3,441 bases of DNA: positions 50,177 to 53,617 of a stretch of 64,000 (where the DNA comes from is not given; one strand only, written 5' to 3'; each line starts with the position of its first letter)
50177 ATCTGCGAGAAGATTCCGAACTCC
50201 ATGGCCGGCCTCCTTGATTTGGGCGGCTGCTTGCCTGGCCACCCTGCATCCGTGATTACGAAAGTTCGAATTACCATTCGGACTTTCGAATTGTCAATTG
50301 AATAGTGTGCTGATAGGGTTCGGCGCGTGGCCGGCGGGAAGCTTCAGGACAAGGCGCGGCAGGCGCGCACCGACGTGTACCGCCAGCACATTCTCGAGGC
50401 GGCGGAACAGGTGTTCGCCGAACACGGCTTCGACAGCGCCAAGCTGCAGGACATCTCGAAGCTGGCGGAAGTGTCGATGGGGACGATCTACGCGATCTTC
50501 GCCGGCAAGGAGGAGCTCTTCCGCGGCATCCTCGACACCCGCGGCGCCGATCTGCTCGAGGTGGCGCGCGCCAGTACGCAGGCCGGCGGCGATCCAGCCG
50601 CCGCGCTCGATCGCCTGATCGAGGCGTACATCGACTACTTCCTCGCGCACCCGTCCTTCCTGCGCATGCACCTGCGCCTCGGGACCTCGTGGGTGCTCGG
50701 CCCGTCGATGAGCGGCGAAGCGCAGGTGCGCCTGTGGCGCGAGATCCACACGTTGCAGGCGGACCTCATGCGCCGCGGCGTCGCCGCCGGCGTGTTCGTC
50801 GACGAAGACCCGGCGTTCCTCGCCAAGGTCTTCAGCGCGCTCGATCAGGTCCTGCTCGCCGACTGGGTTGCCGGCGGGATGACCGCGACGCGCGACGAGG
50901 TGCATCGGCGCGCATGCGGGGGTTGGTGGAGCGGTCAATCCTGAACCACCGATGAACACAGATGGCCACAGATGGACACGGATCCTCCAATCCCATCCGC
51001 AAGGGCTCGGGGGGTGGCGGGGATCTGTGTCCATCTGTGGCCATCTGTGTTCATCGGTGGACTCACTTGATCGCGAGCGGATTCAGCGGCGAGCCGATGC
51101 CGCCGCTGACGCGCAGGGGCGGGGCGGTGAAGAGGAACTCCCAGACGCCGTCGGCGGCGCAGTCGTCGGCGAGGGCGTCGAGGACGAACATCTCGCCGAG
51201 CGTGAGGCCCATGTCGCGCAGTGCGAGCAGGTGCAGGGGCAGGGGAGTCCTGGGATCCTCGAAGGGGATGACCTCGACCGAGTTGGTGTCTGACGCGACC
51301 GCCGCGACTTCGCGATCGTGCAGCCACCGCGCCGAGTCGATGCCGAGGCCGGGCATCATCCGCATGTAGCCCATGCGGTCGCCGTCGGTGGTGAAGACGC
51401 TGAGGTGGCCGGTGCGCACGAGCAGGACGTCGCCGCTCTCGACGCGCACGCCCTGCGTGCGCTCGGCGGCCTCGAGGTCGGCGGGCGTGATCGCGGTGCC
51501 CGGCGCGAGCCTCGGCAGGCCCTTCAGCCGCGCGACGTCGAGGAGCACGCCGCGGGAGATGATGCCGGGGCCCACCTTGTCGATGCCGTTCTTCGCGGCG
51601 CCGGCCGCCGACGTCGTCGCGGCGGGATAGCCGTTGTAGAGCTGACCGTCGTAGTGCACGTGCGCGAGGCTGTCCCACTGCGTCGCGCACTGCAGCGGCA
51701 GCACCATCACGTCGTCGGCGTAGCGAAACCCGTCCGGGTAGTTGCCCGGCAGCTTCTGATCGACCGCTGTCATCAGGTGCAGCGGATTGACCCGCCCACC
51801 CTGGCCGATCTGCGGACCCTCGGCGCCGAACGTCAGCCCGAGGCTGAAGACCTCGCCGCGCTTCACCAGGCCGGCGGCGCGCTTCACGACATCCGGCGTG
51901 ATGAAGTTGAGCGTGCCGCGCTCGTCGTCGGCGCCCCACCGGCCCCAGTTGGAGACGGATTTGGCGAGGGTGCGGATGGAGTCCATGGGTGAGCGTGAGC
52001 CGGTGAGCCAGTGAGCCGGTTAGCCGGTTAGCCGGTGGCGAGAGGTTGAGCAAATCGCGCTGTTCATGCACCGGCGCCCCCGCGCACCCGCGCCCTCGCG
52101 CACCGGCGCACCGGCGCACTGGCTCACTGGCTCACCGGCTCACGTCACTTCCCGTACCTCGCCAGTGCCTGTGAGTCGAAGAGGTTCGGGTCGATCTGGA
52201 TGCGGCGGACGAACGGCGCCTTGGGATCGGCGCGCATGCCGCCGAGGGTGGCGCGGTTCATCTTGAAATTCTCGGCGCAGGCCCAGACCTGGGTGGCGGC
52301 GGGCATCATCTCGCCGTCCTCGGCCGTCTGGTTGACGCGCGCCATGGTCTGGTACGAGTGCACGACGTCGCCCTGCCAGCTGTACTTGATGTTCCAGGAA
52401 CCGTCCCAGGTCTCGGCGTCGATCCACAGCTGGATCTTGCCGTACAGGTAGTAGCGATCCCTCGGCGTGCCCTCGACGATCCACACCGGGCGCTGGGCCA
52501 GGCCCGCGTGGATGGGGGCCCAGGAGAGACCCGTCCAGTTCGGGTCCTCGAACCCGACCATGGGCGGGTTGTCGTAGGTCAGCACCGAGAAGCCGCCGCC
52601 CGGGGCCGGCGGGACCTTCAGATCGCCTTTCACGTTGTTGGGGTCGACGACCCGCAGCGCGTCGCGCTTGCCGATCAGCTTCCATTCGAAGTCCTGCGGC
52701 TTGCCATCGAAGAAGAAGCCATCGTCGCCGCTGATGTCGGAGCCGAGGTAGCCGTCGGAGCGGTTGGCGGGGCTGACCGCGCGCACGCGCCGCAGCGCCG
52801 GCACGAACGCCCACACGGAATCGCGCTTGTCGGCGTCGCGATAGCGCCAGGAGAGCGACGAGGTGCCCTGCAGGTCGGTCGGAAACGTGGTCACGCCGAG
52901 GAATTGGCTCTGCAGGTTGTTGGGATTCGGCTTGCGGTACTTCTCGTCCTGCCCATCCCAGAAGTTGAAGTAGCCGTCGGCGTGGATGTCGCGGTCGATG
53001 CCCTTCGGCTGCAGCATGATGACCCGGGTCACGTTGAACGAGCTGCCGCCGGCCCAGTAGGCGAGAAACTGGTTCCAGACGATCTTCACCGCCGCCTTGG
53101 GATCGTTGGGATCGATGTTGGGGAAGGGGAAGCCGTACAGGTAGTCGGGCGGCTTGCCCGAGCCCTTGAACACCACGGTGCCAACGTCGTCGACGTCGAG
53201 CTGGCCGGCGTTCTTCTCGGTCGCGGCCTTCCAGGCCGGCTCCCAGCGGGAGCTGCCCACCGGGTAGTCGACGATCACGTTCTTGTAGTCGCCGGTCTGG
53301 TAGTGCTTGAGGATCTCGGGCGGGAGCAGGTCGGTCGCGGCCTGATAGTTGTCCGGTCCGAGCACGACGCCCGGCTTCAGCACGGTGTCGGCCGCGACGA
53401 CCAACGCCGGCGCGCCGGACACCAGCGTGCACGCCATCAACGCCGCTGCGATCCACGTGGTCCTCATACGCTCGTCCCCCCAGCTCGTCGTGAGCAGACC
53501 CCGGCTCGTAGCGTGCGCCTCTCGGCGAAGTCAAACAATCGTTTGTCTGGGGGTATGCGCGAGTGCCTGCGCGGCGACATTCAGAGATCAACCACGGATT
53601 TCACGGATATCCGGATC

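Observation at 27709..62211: Four copies of a CAAAC-N4-GTTTG (PsrA-type) operator tie distant parts of the catabolic supercluster into one putative TetR regulon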

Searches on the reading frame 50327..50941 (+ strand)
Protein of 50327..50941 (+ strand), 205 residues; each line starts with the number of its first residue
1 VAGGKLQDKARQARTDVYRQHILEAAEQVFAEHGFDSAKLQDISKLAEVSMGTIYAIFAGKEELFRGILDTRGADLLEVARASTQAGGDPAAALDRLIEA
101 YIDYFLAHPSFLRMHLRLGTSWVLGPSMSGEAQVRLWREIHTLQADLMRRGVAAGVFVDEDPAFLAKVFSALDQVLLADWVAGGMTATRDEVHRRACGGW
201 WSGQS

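Call 27: search_protein_families(library=pfam, proteins=[window:50327-50941:+], max_evalue=0.001)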
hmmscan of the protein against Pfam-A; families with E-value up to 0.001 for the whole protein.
window:50327-50941:+ (205 aa): 3 families
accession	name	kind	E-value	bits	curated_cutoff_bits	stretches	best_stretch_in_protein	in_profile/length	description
PF00440.29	TetR_N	-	1.3e-13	51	24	1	22-66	1-45/47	Bacterial regulatory proteins, tetR family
PF17938.6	TetR_C_29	-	6.5e-05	23.5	26.2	1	90-162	1-73/119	Tetracyclin repressor-like, C-terminal domain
PF17932.6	TetR_C_24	-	0.00027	21.6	26.4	1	88-168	2-79/114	Tetracyclin repressor-like, C-terminal domain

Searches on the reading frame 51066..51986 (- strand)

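Call 27: search_protein_families(library=pfam, proteins=[window:51066-51986:-], max_evalue=0.001)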
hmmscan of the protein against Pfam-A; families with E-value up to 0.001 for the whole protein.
window:51066-51986:- (307 aa): 1 family
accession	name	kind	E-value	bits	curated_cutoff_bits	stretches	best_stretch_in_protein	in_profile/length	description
PF04199.19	Cyclase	-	1.2e-21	77.8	23.1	1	92-238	20-141/142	Putative cyclase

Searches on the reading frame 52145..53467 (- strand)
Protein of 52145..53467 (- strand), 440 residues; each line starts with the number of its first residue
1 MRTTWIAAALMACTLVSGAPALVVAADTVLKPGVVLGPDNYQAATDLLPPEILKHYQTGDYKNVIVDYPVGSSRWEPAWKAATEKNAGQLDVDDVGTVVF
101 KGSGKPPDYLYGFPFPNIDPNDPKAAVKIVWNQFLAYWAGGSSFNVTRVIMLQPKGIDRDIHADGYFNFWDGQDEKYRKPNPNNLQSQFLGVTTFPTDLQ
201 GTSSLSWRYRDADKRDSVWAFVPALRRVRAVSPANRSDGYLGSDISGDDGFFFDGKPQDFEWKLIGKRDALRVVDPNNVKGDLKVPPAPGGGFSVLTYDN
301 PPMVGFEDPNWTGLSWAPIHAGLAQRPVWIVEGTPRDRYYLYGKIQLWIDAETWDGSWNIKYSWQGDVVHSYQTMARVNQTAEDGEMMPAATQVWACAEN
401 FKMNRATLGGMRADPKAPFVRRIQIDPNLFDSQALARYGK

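Call 11: search_protein_families(library=pfam, proteins=[window:52145-53467:-], max_evalue=0.01)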
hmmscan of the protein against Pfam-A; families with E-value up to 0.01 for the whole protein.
window:52145-53467:- (440 aa): 2 families
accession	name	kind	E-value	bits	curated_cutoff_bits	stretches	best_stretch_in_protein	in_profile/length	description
PF07044.18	DUF1329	-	2.5e-34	119.6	23.1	2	39-272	5-229/368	Protein of unknown function (DUF1329)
PF17131.11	LolA_like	-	5.7e-14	52.6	30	1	188-268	4-79/184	Outer membrane lipoprotein-sorting protein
